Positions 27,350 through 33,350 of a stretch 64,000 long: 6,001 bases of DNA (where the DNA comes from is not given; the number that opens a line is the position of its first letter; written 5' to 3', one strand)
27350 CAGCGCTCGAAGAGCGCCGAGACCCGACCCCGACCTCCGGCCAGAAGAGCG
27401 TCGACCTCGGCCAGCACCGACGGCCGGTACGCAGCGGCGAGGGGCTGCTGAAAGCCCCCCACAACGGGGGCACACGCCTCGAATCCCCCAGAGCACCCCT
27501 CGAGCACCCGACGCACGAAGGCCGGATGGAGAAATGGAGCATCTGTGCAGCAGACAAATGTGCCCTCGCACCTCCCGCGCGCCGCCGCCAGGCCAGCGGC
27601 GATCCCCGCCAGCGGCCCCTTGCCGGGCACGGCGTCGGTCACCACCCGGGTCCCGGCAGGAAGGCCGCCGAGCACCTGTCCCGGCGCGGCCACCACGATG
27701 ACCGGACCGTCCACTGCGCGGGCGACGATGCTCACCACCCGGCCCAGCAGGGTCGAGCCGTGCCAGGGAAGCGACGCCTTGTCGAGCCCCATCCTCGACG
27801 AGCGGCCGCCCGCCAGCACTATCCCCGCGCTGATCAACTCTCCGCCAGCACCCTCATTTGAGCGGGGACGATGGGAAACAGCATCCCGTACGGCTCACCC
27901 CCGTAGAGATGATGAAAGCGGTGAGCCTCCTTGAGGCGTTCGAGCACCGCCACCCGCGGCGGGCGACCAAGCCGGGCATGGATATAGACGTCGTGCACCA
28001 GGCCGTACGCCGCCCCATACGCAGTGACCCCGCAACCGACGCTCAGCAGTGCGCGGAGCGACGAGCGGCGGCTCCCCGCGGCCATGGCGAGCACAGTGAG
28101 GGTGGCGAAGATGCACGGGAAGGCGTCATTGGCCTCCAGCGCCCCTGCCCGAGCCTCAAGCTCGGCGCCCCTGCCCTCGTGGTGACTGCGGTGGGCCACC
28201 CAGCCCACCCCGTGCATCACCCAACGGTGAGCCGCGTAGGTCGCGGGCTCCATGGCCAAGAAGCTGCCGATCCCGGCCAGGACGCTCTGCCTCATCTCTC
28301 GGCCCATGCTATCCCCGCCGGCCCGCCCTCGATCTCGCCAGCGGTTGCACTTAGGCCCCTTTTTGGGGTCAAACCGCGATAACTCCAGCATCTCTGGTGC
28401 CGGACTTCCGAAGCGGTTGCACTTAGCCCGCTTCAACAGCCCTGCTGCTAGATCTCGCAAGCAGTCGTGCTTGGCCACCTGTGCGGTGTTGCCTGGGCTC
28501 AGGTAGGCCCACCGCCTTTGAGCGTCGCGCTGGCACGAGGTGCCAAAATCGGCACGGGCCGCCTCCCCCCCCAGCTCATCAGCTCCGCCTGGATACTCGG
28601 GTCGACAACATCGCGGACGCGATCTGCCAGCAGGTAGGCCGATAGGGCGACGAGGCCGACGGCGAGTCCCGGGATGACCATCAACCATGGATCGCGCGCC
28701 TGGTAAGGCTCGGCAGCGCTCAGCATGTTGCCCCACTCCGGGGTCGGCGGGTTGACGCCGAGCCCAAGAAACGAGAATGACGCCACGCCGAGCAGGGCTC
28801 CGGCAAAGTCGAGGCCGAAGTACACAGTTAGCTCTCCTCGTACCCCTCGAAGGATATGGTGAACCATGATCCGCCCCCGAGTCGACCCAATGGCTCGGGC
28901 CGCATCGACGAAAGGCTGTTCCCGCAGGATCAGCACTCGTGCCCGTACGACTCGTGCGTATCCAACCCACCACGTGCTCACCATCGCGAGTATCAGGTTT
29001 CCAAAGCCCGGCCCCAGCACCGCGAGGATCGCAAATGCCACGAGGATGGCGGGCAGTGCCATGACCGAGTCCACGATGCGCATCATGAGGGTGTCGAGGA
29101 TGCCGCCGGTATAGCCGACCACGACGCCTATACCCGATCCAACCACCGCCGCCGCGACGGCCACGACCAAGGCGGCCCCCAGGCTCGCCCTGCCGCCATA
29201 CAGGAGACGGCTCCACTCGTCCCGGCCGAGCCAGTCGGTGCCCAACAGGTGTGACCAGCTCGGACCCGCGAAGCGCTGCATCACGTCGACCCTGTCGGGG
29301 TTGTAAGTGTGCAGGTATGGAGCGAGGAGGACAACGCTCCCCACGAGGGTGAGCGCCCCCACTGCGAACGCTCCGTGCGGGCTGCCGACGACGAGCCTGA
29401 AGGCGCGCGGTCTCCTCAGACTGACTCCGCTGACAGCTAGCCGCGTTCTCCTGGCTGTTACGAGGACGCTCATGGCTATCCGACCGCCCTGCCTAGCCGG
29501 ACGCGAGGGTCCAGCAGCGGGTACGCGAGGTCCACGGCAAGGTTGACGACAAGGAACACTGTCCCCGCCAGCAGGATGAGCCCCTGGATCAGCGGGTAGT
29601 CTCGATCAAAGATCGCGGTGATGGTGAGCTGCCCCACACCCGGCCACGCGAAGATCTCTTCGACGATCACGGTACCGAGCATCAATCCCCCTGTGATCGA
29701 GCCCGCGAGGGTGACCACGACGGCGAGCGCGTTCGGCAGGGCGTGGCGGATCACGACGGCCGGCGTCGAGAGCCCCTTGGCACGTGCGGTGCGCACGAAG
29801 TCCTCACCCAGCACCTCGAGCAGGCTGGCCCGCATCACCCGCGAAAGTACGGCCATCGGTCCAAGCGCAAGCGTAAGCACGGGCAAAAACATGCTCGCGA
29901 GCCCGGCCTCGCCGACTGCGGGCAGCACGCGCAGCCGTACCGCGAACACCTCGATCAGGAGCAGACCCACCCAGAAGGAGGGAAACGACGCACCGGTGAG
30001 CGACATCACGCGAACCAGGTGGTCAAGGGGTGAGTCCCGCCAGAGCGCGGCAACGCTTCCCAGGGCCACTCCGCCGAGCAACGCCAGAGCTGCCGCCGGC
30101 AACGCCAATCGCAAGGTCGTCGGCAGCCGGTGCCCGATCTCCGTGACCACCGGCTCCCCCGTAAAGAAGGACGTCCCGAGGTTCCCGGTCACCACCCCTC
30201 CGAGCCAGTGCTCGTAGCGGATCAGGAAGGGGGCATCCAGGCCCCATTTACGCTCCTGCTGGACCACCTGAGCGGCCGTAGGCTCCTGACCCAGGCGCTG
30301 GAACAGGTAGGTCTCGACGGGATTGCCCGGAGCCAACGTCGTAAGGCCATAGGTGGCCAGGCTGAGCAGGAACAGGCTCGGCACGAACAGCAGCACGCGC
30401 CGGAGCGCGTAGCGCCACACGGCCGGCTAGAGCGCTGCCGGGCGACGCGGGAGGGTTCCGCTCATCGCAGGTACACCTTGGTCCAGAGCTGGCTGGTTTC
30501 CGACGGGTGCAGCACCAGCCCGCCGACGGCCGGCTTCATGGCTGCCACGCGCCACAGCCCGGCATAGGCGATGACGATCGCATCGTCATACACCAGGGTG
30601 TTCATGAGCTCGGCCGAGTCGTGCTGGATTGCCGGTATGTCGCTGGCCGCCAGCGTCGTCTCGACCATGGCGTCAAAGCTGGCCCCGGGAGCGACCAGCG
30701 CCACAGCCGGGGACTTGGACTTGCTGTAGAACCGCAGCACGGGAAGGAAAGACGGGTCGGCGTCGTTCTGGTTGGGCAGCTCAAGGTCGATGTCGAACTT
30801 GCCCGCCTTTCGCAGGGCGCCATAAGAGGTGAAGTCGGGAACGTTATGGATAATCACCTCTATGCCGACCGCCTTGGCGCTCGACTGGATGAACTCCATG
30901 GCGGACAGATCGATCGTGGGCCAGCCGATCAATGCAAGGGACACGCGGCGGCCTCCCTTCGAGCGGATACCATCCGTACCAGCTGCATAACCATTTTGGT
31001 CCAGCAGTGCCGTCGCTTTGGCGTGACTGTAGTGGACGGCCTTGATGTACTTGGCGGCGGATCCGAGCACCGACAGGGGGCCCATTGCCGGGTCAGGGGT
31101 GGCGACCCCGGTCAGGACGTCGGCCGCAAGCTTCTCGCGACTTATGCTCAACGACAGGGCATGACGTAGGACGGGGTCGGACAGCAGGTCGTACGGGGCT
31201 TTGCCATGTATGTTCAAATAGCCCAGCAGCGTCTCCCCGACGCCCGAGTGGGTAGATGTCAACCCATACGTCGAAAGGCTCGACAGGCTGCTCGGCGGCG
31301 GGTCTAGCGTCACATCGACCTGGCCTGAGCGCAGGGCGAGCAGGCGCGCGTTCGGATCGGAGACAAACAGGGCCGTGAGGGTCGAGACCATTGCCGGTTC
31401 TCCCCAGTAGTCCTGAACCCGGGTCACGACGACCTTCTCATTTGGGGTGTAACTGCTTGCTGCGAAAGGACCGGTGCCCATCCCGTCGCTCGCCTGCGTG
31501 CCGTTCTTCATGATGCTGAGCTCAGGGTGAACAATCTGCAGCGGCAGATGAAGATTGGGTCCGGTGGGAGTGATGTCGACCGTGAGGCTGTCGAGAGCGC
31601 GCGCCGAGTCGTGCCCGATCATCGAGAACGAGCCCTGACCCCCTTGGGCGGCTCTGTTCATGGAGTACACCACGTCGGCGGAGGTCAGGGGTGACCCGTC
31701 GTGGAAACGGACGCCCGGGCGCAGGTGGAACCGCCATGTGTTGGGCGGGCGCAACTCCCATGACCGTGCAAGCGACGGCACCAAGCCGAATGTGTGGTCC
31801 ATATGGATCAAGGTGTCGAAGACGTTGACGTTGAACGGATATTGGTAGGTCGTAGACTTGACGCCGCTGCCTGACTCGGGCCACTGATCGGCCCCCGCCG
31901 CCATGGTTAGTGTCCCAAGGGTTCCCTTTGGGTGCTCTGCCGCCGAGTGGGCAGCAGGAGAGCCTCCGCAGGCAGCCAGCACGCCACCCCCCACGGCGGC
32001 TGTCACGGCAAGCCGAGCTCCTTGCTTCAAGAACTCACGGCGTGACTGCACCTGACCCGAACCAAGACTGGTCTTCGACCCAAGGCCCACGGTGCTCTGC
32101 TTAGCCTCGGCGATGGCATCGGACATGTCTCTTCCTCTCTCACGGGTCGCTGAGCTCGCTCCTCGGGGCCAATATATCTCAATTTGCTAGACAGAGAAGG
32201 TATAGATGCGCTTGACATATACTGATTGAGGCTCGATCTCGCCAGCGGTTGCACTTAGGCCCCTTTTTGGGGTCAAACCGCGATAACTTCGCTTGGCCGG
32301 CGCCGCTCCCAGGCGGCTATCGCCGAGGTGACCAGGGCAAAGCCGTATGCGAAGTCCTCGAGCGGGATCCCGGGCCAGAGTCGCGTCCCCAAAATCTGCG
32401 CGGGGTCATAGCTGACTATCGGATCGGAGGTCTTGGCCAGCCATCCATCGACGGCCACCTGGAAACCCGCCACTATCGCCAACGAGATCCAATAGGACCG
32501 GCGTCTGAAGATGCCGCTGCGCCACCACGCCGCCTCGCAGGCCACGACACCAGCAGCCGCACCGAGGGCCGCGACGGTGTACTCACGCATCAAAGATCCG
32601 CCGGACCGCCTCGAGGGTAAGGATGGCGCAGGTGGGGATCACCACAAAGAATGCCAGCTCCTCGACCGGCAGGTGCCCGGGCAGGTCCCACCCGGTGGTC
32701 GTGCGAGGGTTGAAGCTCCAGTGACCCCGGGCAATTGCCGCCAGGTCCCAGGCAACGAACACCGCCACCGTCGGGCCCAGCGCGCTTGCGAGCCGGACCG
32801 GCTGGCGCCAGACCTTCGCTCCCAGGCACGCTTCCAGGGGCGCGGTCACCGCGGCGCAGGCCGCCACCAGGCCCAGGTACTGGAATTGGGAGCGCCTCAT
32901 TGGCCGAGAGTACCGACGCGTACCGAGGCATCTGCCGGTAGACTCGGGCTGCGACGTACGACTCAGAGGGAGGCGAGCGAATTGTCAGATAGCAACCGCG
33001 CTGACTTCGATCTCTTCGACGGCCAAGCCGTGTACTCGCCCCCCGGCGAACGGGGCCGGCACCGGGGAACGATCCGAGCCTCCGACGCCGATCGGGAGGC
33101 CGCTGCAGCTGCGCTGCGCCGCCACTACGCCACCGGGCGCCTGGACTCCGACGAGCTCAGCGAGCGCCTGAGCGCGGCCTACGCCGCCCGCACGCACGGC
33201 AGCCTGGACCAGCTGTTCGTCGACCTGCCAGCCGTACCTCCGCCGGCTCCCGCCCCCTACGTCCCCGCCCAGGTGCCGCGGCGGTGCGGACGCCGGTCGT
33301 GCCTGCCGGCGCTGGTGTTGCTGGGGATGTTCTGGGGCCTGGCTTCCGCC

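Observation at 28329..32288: Perfect 57-bp direct repeat flanks an ABC-importer cassette that splits crtYd from crtZ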

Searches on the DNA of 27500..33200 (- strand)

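Call 18: search_rna_families(source=window, start=27500, end=33200, threshold=evalue, max_evalue=1)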
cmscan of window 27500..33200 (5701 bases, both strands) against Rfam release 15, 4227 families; matches with E-value up to 1: 1.
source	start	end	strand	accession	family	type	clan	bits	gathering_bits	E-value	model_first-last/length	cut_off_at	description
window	29170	29191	-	RF00449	IRES_HIF1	Cis-reg; IRES;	-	18.8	110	0.086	224-245/279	no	HIF-1 alpha IRES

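Call 77: search_dna_similar(query=window:28328-32288:-, collection=plasmids, mode=distant, max_rows=8)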
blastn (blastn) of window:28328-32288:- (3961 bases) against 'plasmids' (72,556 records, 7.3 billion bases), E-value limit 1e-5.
Records with a match: 123; places in all: 132; records where one place covers at least 80% of the query: 0.
Best place of each record, by identity: 80-90% 17; 60-80% 106.
By first word of the organism name: Sinorhizobium 34; Azospirillum 18; Ensifer 8; Deinococcus 7; Rhizobium 7; Paracoccus 6; Pantoea 5; Neorhizobium 3; Bosea 3; Sulfitobacter 3; and 26 more.
By predicted mobility (MOB-suite, as given by PLSDB): non-mobilizable 84; conjugative 30; mobilizable 9.
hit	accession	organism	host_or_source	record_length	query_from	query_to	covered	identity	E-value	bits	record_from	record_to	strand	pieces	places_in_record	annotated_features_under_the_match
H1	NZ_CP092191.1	Deinococcus sp. KNUC1210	Setaria viridis,cell ...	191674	2394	2650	6%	68.6%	3e-7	66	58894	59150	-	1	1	ABC transporter permease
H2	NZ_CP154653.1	Alloyangia pacifica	-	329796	2455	2707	6%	69.5%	1e-12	84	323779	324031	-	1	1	ABC transporter permease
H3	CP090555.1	Neorhizobium galegae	Galega,Cell culture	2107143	2467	2719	6%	69.0%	1e-13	89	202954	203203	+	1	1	none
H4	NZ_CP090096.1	Neorhizobium galegae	Galega,Cell culture,Plant nodule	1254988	2467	2719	6%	68.5%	3e-14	90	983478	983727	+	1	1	record has no annotation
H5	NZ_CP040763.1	Paracoccus liaowanqingii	Tibetan antelope,cell culture,feces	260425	2318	2560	6%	71.0%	2e-15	93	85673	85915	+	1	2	ABC transporter permease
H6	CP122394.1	Geminicoccaceae bacterium SCSIO 64248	Montipora informis (coral)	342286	2467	2716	6%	67.6%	3e-7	66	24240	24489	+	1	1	ABC transporter permease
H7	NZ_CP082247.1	Natrinema sp. SYSU A 869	cell culture,salt lake sediment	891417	2544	2786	6%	66.8%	1e-7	69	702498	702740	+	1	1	nikB: nickel ABC transporter permease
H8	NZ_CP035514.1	Haematobacter massiliensis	single cell,human skin swab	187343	2472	2702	6%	68.9%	3e-7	67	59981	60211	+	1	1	ABC transporter permease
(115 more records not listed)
